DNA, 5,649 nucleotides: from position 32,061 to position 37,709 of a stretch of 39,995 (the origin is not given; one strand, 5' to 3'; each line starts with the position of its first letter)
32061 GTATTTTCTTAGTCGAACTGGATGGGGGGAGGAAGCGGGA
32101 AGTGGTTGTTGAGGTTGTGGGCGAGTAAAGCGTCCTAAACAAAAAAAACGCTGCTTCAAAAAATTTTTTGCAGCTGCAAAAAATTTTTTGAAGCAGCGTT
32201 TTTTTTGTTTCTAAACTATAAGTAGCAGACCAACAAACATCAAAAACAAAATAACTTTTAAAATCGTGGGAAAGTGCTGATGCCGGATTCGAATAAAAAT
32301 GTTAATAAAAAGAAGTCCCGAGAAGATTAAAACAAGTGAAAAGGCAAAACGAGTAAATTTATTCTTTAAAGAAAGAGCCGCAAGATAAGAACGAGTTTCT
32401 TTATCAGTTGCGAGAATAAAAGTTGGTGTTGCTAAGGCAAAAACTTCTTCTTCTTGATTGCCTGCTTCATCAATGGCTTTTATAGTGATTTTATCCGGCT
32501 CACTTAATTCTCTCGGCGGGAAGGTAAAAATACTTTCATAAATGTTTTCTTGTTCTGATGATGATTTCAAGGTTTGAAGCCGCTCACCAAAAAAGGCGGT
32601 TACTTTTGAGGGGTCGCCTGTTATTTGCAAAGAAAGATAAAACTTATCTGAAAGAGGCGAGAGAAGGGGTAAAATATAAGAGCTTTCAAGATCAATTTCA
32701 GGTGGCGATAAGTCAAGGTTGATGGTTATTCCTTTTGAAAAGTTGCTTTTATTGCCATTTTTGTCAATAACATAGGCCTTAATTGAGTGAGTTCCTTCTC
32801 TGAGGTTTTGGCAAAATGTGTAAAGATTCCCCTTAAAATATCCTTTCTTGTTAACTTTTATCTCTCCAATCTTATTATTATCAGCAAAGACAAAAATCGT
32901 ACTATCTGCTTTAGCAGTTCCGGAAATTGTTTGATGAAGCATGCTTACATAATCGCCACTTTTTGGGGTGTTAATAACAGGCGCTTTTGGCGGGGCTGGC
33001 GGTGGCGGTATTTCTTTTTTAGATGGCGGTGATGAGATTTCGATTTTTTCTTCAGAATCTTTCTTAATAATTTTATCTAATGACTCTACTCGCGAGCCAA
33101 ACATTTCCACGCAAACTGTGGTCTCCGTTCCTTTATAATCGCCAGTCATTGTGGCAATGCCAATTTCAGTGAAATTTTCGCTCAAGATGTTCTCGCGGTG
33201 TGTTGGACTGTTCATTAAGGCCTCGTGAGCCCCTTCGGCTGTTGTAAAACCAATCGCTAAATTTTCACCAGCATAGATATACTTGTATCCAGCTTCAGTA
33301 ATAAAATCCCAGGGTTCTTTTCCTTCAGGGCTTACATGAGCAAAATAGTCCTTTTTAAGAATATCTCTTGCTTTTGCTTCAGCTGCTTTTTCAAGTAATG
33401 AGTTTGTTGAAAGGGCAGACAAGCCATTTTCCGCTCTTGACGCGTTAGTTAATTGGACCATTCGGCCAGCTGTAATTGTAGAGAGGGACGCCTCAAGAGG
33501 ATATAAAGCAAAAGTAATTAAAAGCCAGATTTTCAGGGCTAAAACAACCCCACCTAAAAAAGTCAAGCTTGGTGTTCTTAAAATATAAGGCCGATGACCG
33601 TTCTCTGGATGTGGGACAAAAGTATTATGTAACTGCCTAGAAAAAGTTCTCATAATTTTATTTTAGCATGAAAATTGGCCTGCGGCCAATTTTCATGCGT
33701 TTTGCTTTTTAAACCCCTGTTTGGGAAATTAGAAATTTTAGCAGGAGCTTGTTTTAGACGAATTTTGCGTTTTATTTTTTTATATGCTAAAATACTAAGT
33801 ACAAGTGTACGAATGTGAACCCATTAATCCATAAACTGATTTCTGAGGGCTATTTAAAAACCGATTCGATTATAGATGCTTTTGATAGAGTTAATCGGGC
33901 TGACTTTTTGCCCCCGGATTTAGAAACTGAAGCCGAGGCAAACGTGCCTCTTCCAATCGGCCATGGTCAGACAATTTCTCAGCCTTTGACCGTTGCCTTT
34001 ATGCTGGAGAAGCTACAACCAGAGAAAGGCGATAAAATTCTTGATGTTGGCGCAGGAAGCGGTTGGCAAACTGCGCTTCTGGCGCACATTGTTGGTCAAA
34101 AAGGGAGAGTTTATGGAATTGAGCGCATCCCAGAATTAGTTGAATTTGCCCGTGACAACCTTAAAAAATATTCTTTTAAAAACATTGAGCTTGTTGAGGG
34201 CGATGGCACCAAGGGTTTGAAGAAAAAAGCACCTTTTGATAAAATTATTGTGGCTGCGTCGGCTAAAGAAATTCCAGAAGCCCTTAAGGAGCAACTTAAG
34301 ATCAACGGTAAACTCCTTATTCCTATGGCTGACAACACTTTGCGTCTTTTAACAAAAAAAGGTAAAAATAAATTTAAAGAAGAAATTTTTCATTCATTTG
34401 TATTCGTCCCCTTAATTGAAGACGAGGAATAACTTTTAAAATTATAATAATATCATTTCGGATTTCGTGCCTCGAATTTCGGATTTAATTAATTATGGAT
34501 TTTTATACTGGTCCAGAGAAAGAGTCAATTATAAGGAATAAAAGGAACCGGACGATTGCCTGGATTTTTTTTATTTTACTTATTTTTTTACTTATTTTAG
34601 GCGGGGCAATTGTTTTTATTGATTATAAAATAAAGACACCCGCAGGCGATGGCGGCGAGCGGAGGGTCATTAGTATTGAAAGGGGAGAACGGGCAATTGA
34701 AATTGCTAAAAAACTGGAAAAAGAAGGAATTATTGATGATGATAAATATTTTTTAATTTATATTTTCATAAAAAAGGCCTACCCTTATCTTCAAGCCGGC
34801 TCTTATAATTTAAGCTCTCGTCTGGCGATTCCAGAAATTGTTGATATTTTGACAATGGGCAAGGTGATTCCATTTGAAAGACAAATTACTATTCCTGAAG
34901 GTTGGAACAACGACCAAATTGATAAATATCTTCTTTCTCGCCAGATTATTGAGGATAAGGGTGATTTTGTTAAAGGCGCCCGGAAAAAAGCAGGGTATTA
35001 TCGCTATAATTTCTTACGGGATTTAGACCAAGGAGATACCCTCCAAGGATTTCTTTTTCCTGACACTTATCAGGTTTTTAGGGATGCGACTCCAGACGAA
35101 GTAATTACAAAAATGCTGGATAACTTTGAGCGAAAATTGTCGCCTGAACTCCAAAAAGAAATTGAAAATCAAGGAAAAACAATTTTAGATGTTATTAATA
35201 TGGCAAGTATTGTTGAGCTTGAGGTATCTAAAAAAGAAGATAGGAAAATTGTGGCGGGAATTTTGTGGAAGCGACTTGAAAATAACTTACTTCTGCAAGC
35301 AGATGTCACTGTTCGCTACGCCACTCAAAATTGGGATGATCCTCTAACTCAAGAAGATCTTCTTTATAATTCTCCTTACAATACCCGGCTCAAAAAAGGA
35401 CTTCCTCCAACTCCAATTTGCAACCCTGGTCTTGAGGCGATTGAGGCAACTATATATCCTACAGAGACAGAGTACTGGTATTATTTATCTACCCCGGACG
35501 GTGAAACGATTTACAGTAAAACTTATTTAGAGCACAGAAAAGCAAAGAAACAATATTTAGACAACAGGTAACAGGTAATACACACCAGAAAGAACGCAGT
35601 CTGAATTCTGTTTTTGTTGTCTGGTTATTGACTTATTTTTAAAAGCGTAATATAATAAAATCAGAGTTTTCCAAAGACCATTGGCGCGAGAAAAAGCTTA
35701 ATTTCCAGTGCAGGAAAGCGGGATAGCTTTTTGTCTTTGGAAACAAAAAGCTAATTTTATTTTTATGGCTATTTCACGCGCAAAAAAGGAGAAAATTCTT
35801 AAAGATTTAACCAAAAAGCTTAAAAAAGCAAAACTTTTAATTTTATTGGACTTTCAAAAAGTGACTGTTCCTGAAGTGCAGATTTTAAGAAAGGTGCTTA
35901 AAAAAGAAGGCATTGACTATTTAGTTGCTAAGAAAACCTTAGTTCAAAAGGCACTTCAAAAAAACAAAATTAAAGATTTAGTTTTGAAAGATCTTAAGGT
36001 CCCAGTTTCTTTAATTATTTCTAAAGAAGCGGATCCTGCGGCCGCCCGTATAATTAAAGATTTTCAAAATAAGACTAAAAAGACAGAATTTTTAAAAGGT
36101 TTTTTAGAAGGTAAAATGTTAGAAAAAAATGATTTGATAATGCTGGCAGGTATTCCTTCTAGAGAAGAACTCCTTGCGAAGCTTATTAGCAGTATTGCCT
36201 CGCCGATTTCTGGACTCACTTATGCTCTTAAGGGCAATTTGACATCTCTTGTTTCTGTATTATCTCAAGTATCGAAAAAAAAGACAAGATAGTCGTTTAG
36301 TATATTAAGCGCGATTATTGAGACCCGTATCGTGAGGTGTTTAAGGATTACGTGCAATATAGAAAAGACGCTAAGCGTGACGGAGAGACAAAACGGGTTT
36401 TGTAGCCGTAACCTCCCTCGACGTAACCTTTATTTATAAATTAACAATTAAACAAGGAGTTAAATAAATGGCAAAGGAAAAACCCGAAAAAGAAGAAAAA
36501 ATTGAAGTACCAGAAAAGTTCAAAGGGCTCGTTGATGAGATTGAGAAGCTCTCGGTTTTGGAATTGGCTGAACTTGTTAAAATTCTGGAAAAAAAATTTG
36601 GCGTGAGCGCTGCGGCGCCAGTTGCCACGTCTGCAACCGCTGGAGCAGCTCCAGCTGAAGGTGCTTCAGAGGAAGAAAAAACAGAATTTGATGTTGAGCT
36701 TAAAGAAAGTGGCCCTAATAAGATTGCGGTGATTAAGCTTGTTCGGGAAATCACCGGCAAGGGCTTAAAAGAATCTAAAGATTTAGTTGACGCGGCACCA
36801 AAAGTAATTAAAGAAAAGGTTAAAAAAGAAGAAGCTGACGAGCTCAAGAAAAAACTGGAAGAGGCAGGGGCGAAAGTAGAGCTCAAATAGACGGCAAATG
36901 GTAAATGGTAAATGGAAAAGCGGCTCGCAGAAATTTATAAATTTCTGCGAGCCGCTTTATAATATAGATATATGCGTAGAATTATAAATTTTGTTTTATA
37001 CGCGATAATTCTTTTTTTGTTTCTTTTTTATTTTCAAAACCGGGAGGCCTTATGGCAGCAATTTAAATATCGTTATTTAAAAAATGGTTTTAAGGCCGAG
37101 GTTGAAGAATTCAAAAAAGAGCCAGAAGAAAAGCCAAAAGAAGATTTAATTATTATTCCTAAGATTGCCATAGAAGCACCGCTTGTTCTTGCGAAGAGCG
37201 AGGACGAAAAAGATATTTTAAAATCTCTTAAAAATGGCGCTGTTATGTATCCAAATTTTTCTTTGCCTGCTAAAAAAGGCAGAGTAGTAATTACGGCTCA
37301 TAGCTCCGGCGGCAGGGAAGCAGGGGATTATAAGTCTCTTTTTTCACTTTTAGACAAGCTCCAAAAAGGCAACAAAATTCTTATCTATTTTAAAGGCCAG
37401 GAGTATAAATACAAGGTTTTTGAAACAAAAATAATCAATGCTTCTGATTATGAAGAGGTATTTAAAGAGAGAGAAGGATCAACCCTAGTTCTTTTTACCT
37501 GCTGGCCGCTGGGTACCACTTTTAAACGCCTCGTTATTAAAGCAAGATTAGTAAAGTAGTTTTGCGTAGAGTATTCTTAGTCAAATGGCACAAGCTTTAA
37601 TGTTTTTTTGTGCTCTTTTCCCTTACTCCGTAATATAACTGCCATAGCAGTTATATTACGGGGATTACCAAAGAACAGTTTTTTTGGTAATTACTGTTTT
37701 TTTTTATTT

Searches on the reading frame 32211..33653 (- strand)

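Call 89: search_protein_families(library=pfam, proteins=[window:32211-33653:-], max_evalue=0.00001)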
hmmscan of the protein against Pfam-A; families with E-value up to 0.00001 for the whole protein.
window:32211-33653:- (480 aa): 3 families
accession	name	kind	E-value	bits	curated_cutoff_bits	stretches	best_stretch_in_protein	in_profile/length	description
PF00188.32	CAP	-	2.2e-17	64.4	21.1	1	67-181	2-115/117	Cysteine-rich secretory protein family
PF19077.6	Big_13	-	5e-06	27.4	27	0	242-314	30-101/102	Bacterial Ig-like domain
PF17936.7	Big_6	-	9e-06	26.3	27.6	0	236-304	10-75/83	Bacterial Ig domain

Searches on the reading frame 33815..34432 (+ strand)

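Call 89: search_protein_families(library=pfam, proteins=[window:33815-34432:+], max_evalue=0.00001)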
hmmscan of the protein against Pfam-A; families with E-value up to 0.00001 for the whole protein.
window:33815-34432:+ (205 aa): 8 families
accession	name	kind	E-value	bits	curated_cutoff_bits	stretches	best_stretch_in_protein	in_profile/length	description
PF01135.25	PCMT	-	1.2e-59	202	20.3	1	3-204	5-209/210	Protein-L-isoaspartate(D-aspartate) O-methyltransferase (PCMT)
PF13847.12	Methyltransf_31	-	3.4e-16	59.7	27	1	70-173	2-113/145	Methyltransferase domain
PF13649.12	Methyltransf_25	-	1e-10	42.6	27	1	75-158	1-87/97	Methyltransferase domain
PF01189.24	Methyltr_RsmB-F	-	7e-09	36.1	27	1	67-148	4-87/199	16S rRNA methyltransferase RsmB/F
PF01209.24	Ubie_methyltran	-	1.7e-08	34.6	20.1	1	63-158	39-134/233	ubiE/COQ5 methyltransferase family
PF05175.20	MTS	-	1.5e-07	31.7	23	1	61-146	21-104/170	Methyltransferase small domain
PF08241.18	Methyltransf_11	-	2.8e-07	31.5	21.2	1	76-153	1-73/95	Methyltransferase domain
PF00398.26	RrnaAD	-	7e-07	29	24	1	58-133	17-87/263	Ribosomal RNA adenine dimethylase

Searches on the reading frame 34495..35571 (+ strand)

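Call 89: search_protein_families(library=pfam, proteins=[window:34495-35571:+], max_evalue=0.00001)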
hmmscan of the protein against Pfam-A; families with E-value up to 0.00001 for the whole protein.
window:34495-35571:+ (358 aa): 1 family
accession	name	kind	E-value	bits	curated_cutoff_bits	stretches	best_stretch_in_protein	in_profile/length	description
PF02618.21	YceG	-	1.5e-76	258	32.4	1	59-352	1-274/275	YceG-like family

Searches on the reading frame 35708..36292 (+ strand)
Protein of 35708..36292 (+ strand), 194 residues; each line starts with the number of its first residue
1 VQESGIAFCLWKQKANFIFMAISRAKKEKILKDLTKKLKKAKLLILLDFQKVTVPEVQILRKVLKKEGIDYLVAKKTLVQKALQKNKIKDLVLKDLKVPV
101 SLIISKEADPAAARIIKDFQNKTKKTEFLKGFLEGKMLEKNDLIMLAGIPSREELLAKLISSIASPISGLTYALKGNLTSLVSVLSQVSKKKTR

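Call 89: search_protein_families(library=pfam, proteins=[window:35708-36292:+], max_evalue=0.00001)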
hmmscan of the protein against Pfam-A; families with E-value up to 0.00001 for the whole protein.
window:35708-36292:+ (194 aa): 1 family
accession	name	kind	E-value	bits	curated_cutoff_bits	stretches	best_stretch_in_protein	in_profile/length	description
PF00466.25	Ribosomal_L10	-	1.8e-18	66.9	22.8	1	24-120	3-99/100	Ribosomal protein L10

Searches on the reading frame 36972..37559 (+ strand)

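Call 89: search_protein_families(library=pfam, proteins=[window:36972-37559:+], max_evalue=0.00001)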
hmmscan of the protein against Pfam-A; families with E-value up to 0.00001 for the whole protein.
window:36972-37559:+ (195 aa): 1 family
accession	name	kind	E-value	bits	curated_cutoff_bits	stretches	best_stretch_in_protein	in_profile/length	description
PF04203.18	Sortase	-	2.6e-21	76.1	26.6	1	60-194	1-125/125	Sortase domain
